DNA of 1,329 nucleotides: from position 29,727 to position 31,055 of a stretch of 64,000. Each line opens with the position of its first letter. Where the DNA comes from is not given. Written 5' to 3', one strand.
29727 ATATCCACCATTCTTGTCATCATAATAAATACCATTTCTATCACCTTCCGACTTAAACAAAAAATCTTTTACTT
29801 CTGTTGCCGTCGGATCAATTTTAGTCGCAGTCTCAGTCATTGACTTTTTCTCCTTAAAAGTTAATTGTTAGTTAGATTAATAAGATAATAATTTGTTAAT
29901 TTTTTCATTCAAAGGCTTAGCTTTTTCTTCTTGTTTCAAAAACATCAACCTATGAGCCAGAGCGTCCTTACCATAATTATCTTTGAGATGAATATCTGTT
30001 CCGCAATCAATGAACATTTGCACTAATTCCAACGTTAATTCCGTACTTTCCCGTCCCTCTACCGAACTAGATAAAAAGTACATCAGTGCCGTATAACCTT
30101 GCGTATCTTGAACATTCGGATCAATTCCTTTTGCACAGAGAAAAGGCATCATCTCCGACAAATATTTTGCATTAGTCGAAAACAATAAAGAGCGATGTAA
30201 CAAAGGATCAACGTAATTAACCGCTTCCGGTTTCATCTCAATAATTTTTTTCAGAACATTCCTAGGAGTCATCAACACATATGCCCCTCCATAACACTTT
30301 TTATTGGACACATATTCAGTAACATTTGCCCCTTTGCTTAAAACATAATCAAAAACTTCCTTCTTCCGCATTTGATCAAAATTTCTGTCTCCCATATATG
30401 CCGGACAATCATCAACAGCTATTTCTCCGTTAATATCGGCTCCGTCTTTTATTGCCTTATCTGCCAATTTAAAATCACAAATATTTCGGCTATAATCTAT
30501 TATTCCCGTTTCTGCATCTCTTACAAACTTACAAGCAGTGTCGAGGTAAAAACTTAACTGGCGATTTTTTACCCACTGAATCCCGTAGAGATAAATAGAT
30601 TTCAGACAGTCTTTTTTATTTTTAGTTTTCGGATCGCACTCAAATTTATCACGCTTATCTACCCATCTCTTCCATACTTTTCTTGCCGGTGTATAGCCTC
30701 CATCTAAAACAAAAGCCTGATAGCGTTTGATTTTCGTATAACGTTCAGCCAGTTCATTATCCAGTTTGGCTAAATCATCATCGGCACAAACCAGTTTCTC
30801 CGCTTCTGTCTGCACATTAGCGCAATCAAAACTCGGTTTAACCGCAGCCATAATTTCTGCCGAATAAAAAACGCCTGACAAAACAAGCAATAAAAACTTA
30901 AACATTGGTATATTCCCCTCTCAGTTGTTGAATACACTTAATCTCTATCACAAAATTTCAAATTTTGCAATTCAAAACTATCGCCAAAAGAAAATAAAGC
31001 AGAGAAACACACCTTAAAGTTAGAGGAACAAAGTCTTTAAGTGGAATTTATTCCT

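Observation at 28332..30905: Two-gene module pairing a secreted LprI(DUF1311)-ankyrin protein with a leaderless lysozyme-like/RTX-like protein (effector-immunity candidate)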

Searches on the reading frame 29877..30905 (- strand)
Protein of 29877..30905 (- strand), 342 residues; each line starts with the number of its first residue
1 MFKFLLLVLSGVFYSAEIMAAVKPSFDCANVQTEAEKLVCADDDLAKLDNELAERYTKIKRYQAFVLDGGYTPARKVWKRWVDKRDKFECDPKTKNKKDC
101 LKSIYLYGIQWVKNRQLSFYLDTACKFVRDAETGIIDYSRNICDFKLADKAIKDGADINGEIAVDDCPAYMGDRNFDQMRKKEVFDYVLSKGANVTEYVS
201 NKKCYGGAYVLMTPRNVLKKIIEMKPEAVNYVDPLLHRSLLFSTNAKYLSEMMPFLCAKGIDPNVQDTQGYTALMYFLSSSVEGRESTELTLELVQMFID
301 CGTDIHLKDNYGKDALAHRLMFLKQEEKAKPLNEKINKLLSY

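Call 3: search_protein_families(library=pfam, proteins=[window:29877-30905:-], max_evalue=1)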
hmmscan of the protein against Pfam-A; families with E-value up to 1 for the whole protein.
window:29877-30905:- (342 aa): 5 families
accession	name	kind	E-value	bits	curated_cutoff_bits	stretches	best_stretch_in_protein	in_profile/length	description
PF12796.13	Ank_2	-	0.00021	22.2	27.3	1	249-320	10-67/90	Ankyrin repeats (3 copies)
PF13857.12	Ank_5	-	0.001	19.8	27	1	250-274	29-53/56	Ankyrin repeats (many copies)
PF13637.12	Ank_4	-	0.0016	19.1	22.7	1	256-279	16-39/50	Ankyrin repeats (many copies)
PF00023.36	Ank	-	0.027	15.3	21.1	0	270-310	2-33/33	Ankyrin repeat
PF07007.17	LprI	-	0.067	14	22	1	28-61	1-47/106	Lysozyme inhibitor LprI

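Call 4: search_protein_families(library=ncbifam, proteins=[window:29877-30905:-], max_evalue=1)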
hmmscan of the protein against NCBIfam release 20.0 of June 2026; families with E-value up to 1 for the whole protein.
window:29877-30905:- (342 aa): 2 families
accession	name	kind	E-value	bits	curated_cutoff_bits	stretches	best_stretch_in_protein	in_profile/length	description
NF043022.1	T4SS_AnkG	equivalog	0.00053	18.9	500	1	252-319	381-443/455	Dot/Icm T4SS effector AnkG/AnkZ/LegA7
NF043029.1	T4SS_AnkY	equivalog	0.0039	15.7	600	1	222-316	443-528/543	Dot/Icm T4SS effector AnkY/LegA9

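Call 6: search_solved_structures(query=window:29877-30905:-, max_evalue=10, show_alignments=3)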
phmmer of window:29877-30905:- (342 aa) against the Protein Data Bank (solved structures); distinct sequences matched with E-value up to 10: 188 (the best 60 are shown).
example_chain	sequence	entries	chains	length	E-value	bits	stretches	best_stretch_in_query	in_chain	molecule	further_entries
8fre_A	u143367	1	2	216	1e-12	51.3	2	250-328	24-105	RBL4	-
4hb5_A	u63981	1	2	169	3.1e-07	33.3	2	251-278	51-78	Engineered Protein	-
4qfv_A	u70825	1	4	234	7.5e-07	32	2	251-314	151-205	ANK-N5C-281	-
5eil_A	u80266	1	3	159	1.3e-06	31.2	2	250-278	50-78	TRI-05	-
8frf_A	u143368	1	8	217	1.6e-06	30.9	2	255-325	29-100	RBL7_C2_3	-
2qyj_A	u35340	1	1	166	3.3e-06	29.9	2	251-316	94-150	ankyrin NI3C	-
2xeh_A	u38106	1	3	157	6.8e-06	28.9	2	251-315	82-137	NI3C MUT6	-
2xee_A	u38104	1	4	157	8e-06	28.7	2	251-314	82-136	NI3C DARPIN MUTANT5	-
4o60_A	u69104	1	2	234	8.1e-06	28.6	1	220-316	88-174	ANK-N5C-317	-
5kwd_A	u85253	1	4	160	9.7e-06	28.4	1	255-316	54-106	Ankyrin repeat-containing protein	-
9g8i_A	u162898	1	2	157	1.8e-05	27.5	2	252-315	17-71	DARPin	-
5lel_A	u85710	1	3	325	7.2e-05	25.5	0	236-316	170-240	DD_Off7_10_3G124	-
5jhq_A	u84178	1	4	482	0.00016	24.4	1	180-275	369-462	Tankyrase-1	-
8g3k_B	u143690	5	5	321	0.00023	23.9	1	215-316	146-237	Cryo-EM imaging scaffold subunit B with DARPin - RCG-33 | RCG-33 - Cryo-EM imaging scaffold subunit B fused to DARPin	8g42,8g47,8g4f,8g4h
4hqd_A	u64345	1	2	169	0.00029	23.5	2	251-316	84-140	Engineered Protein OR265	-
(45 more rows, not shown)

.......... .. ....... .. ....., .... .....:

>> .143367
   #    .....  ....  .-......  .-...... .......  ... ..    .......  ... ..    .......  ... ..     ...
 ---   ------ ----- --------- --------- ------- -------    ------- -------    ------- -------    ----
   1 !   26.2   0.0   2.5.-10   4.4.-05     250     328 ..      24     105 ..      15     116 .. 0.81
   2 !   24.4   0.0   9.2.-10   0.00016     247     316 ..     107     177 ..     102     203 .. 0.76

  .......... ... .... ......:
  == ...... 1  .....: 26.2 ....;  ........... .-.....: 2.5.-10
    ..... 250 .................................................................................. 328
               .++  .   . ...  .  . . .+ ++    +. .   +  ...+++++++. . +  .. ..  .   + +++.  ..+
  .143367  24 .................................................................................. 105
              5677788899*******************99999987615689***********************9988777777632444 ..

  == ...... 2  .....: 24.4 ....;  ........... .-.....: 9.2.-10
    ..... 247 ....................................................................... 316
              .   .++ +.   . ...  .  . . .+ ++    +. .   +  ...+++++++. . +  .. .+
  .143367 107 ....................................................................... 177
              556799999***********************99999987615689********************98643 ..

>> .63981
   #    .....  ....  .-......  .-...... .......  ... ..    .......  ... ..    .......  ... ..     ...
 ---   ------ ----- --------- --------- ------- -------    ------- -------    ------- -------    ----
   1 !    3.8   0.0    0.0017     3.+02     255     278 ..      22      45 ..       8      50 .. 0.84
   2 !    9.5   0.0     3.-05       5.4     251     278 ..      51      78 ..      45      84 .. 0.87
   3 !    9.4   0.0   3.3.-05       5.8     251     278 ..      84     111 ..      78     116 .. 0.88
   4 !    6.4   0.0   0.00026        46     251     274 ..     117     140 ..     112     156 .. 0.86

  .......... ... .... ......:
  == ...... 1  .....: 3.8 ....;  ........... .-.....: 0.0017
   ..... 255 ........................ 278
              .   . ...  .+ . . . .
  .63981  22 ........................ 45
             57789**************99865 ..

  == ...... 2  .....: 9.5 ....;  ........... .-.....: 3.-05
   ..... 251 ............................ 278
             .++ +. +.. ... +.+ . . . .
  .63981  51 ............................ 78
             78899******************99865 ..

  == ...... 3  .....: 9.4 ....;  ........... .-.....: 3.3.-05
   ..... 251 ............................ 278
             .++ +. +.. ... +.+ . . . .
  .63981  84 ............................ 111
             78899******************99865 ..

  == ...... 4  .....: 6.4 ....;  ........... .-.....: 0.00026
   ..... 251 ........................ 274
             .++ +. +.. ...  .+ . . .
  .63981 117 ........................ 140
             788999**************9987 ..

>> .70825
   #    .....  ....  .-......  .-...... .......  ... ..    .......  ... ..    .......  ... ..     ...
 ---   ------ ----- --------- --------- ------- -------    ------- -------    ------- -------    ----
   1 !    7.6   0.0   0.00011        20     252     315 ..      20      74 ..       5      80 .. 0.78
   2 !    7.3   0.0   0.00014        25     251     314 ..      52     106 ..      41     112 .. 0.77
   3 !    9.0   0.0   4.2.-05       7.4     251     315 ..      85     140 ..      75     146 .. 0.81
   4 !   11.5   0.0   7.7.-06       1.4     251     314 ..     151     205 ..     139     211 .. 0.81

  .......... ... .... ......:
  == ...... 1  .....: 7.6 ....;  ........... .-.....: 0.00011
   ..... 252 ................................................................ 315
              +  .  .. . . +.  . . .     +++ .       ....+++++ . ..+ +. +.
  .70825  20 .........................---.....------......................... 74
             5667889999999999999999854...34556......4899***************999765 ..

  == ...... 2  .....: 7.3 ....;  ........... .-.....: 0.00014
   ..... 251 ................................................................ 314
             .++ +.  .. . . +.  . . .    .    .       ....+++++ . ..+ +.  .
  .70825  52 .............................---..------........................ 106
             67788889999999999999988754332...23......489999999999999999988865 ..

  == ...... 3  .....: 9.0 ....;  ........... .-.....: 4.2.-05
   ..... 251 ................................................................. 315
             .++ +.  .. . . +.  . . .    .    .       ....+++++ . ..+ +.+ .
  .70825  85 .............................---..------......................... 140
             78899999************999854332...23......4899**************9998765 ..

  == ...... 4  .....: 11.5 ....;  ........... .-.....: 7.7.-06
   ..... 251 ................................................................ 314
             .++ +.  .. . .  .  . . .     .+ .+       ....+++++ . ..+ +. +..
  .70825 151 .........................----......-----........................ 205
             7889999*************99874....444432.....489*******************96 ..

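Call 8: find_homologous_proteins(query=window:29877-30905:-, max_evalue=0.001)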
Query window:29877-30905:- (342 aa): 11 proteins with E <= 0.001 among 1622 candidates.
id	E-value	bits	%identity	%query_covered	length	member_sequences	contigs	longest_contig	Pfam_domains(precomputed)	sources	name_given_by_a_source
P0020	9.9e-208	707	92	100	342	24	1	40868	-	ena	-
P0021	5.6e-175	600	77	99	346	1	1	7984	PF12796.14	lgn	-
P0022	8.8e-174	596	78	99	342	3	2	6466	-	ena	-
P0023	1.0e-166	572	74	100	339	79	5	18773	-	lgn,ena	-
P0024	4.4e-160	551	73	96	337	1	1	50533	-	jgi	-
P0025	7.2e-143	494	66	99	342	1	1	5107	-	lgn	-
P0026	9.8e-104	365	86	57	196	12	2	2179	PF12796.14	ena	-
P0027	2.0e-70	256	43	96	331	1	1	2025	-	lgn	-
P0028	3.2e-50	189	41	92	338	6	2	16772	PF12796.14,PF00023.37,PF13637.13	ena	-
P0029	5.7e-37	146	33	92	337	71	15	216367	PF12796.14,PF00023.37,PF13637.13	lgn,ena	-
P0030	2.0e-36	144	34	92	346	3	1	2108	PF12796.14,PF00023.37,PF13637.13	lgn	-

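Call 49: predict_structure(alignment_id=A2)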
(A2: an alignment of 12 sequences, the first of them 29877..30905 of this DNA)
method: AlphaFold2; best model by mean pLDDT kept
length: 342 residues; sequences in the alignment: 12
mean_pLDDT: 77.7   pTM: 0.69
mean pLDDT of the five models: 77.7, 75.5, 74.3, 74.1, 72.7
residues with pLDDT >= 90: 101; 70-90: 151; 50-70: 56; < 50: 34
segments of 3 or more residues with pLDDT < 50: 9-17, 66-72, 197-209, 234-237
pLDDT, mean of each block of 10 residues (from residue 1): 50 47 90 93 95 87 55 67 91 89 92 85 81 79 91 86 57 56 82 58 44 71 68 53 83 86 84 89 83 93 93 93 78 91 82
secondary structure, 60 per line:
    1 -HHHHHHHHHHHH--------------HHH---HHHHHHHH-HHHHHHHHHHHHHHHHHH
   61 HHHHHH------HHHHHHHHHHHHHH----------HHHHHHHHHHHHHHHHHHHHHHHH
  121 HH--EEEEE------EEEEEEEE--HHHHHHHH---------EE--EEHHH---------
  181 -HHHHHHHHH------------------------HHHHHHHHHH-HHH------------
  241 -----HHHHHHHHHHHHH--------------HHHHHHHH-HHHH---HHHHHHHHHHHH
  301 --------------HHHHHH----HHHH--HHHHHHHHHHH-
elements in order: H2-13 H34-41 H43-66 H73-86 H97-122 E125-129 E136-143 H146-153 H182-190 H215-224 H246-258 H273-280 H282-285 H289-300 H315-320 H325-328 H331-341

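Call 53: fold_search(model_id=the predicted structure, library=pdb)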
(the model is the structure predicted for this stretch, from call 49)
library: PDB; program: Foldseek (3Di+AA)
matches with E <= 10: 779; with E <= 0.001: 15
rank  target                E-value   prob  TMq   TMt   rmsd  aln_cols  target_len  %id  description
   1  7tbn_B                3.2e-05  1.00  0.44  0.41  14.7       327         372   16  LOV2-DARPIN fusion : D11 (released 2023-07-05)
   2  7tbn_A                9.4e-05  1.00  0.43  0.41  13.9       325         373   15  LOV2-DARPIN fusion : D11 (released 2023-07-05)
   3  7qnl                  1.6e-04  1.00  0.44  0.59   8.7       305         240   17  LOV2-DARPIN FUSION - D4_DeltaLOV (released 2023-07-05)
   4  6ndz_F                1.9e-04  1.00  0.36  0.59   5.6       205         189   20  Designed repeat protein in complex with Fz8 (released 2019-05-15)
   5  7tbo_A                2.7e-04  1.00  0.28  0.28  12.6       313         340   14  LOV2-DARPIN fusion : D12 (released 2023-07-05)
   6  7tcd                  3.8e-04  1.00  0.41  0.33  14.0       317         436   15  LOV2-DARPIN fusion: D13 (released 2023-07-05)
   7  7tbo_B                5.0e-04  1.00  0.26  0.27  15.9       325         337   15  LOV2-DARPIN fusion : D12 (released 2023-07-05)
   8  5eil_A                6.6e-04  1.00  0.23  0.39   7.9       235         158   20  Computational design of a high-affinity metalloprotein homotrimer containing a metal chelating non-canonical amino aci (released 2016-11-16)
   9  7tbq_A                7.6e-04  1.00  0.42  0.39  14.4       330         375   15  LOV2-DARPIN fusion : D7 (released 2023-07-05)
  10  4gpm_B                7.6e-04  1.00  0.24  0.39   7.9       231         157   19  Crystal Structure of Engineered Protein. Northeast Structural Genomics Consortium Target OR264. (released 2012-09-05)
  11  8a19_A                7.6e-04  1.00  0.32  0.11  10.0       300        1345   16  Structure of a leucinostatin derivative determined by host lattice display : L1E4V1 construct (released 2022-12-07)
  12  2xee_A                8.7e-04  1.00  0.28  0.50   7.1       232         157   17  Structural Determinants for Improved Thermal Stability of Designed Ankyrin Repeat Proteins With a Redesigned C-capping (released 2010-08-18)
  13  6c9k_D                9.5e-04  1.00  0.28  0.31  12.2       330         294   14  Single-Particle reconstruction of DARP14 - A designed protein scaffold displaying ~17kDa DARPin proteins (released 2018-03-21)
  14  6ndz_B                1.0e-03  1.00  0.38  0.62   4.9       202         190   20  Designed repeat protein in complex with Fz8 (released 2019-05-15)
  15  6c9k_A                1.0e-03  1.00  0.30  0.33  12.2       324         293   14  Single-Particle reconstruction of DARP14 - A designed protein scaffold displaying ~17kDa DARPin proteins (released 2018-03-21)
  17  5cea_C                1.1e-03  1.00  0.39  0.62   5.2       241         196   17  Bd3460 Immunity Protein from Bdellovibrio bacteriovorus (released 2015-12-09)
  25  5cea_A                1.7e-03  1.00  0.39  0.63   5.2       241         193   17  Bd3460 Immunity Protein from Bdellovibrio bacteriovorus (released 2015-12-09)
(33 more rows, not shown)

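Call 56: search_protein_families(library=pfam, alignment_id=A2, max_evalue=1)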
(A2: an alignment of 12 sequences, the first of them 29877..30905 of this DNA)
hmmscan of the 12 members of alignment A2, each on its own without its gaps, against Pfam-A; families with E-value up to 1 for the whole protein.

A. member 1, window:29877-30905:- (342 aa): 5 families
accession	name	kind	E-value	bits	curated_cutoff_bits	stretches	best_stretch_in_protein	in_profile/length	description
PF12796.13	Ank_2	-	0.00021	22.2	27.3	1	249-320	10-67/90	Ankyrin repeats (3 copies)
PF13857.12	Ank_5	-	0.001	19.8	27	1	250-274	29-53/56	Ankyrin repeats (many copies)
PF13637.12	Ank_4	-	0.0016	19.1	22.7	1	256-279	16-39/50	Ankyrin repeats (many copies)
PF00023.36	Ank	-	0.027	15.3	21.1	0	270-310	2-33/33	Ankyrin repeat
PF07007.17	LprI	-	0.067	14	22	1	28-61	1-47/106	Lysozyme inhibitor LprI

B. families by the number of members that match (of 12 scanned): 11 families
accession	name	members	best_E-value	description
PF13637.12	Ank_4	12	1.2e-08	Ankyrin repeats (many copies)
PF12796.13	Ank_2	12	2.9e-08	Ankyrin repeats (3 copies)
PF00023.36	Ank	12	2.7e-07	Ankyrin repeat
PF13857.12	Ank_5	11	4.5e-05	Ankyrin repeats (many copies)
PF07007.17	LprI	10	0.0045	Lysozyme inhibitor LprI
PF13606.12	Ank_3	5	0.00011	Ankyrin repeat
PF25410.1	PH_34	3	0.045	PH-like domain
PF03305.18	Lipoprotein_X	2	0.025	Mycoplasma MG185/MG260 protein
PF17335.7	IES5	1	0.062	Ino80 complex subunit 5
PF17354.8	DUF5382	1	0.13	Family of unknown function (DUF5382) central domain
PF24149.1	K1-lyase_Rider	1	0.2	K1 capsule-specific polysaccharide lyase, Rider domain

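Call 69: find_encoding_contigs(protein=P0028, flank=6000, max_places=2)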
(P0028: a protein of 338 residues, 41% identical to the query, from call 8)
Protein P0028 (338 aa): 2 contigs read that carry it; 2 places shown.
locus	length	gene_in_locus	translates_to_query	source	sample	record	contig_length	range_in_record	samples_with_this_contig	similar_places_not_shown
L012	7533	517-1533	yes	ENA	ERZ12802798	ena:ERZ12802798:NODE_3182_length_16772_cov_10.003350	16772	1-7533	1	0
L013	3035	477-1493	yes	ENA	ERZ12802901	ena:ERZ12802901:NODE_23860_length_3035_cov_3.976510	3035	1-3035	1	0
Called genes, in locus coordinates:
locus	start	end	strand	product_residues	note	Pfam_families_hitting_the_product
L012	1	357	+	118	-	?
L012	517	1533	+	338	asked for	PF00023:Ank (faint), PF12796:Ank_2 (faint), PF13637:Ank_4 (faint)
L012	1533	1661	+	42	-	-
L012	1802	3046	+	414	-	-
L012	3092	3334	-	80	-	PF10073:GapR_DNA-bd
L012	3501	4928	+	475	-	PF00224:PK, PF02887:PK_C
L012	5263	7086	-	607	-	PF00009:GTP_EFTU, PF03144:GTP_EFTU_D2, PF14492:EFG_III (weak), PF00679:EFG_C, PF06421:LepA_C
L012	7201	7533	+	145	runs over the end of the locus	PF00583:Acetyltransf_1, PF13673:Acetyltransf_10, PF13508:Acetyltransf_7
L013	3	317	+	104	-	?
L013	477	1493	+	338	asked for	PF00023:Ank (faint), PF12796:Ank_2 (faint), PF13637:Ank_4 (faint)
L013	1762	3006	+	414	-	-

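Call 85: search_protein_families(library=phrogs, proteins=[window:29877-30905:-], max_evalue=0.01)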
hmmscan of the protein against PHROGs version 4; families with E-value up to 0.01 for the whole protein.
window:29877-30905:- (342 aa): 5 families
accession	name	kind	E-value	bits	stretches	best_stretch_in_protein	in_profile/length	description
phrog_4675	-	unknown function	5.1e-09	37.4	1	5-88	4-75/235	-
phrog_9262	-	unknown function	5.2e-08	33.7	1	251-322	54-118/253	-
phrog_14799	-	unknown function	1.4e-06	29.3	1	10-59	6-55/262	-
phrog_33858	-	unknown function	0.00037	21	1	13-61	16-64/235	-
phrog_9049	-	unknown function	0.0021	14.9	1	176-316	3404-3545/4700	-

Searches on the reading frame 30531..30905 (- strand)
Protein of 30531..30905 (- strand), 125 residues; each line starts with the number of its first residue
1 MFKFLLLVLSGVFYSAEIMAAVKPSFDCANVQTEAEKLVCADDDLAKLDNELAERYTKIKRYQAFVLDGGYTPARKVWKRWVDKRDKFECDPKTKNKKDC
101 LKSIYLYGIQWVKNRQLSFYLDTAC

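Call 38: search_solved_structures(query=A4, max_evalue=10, show_alignments=3)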
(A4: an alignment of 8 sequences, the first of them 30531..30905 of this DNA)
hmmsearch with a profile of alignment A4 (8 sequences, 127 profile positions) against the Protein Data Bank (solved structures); distinct sequences matched with E-value up to 10: 7.
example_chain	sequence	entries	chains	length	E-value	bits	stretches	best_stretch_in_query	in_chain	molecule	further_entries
7unh_A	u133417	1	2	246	0.15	15.5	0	34-77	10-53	SP2 designed chlorophyll dimer protein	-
7uni_A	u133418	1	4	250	0.16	15.4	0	34-77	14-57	SP2-ZnPPaM designed chlorophyll dimer protein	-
1ec5_A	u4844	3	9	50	0.79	13.2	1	46-85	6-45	PROTEIN (FOUR-HELIX BUNDLE MODEL) | Homodimeric Alpha2 Four-Helix Bundle | four-helix bundle model di-Mn(II)-DF1-L13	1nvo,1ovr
8glt_1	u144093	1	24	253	1.4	12.3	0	34-77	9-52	C2-chlorophyll-comp_O32-15_ctermHis, polyalanine model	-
7vpr_A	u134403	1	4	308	1.7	12.1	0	36-70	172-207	Sterol uptake control protein 2 (Upc2)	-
6z35_A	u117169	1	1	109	2.4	11.6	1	44-109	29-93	Maquette 2-1ip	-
7jh6_A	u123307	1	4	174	3.1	11.2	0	45-88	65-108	Two-domain di-Zn(II) and porphyrin-binding protein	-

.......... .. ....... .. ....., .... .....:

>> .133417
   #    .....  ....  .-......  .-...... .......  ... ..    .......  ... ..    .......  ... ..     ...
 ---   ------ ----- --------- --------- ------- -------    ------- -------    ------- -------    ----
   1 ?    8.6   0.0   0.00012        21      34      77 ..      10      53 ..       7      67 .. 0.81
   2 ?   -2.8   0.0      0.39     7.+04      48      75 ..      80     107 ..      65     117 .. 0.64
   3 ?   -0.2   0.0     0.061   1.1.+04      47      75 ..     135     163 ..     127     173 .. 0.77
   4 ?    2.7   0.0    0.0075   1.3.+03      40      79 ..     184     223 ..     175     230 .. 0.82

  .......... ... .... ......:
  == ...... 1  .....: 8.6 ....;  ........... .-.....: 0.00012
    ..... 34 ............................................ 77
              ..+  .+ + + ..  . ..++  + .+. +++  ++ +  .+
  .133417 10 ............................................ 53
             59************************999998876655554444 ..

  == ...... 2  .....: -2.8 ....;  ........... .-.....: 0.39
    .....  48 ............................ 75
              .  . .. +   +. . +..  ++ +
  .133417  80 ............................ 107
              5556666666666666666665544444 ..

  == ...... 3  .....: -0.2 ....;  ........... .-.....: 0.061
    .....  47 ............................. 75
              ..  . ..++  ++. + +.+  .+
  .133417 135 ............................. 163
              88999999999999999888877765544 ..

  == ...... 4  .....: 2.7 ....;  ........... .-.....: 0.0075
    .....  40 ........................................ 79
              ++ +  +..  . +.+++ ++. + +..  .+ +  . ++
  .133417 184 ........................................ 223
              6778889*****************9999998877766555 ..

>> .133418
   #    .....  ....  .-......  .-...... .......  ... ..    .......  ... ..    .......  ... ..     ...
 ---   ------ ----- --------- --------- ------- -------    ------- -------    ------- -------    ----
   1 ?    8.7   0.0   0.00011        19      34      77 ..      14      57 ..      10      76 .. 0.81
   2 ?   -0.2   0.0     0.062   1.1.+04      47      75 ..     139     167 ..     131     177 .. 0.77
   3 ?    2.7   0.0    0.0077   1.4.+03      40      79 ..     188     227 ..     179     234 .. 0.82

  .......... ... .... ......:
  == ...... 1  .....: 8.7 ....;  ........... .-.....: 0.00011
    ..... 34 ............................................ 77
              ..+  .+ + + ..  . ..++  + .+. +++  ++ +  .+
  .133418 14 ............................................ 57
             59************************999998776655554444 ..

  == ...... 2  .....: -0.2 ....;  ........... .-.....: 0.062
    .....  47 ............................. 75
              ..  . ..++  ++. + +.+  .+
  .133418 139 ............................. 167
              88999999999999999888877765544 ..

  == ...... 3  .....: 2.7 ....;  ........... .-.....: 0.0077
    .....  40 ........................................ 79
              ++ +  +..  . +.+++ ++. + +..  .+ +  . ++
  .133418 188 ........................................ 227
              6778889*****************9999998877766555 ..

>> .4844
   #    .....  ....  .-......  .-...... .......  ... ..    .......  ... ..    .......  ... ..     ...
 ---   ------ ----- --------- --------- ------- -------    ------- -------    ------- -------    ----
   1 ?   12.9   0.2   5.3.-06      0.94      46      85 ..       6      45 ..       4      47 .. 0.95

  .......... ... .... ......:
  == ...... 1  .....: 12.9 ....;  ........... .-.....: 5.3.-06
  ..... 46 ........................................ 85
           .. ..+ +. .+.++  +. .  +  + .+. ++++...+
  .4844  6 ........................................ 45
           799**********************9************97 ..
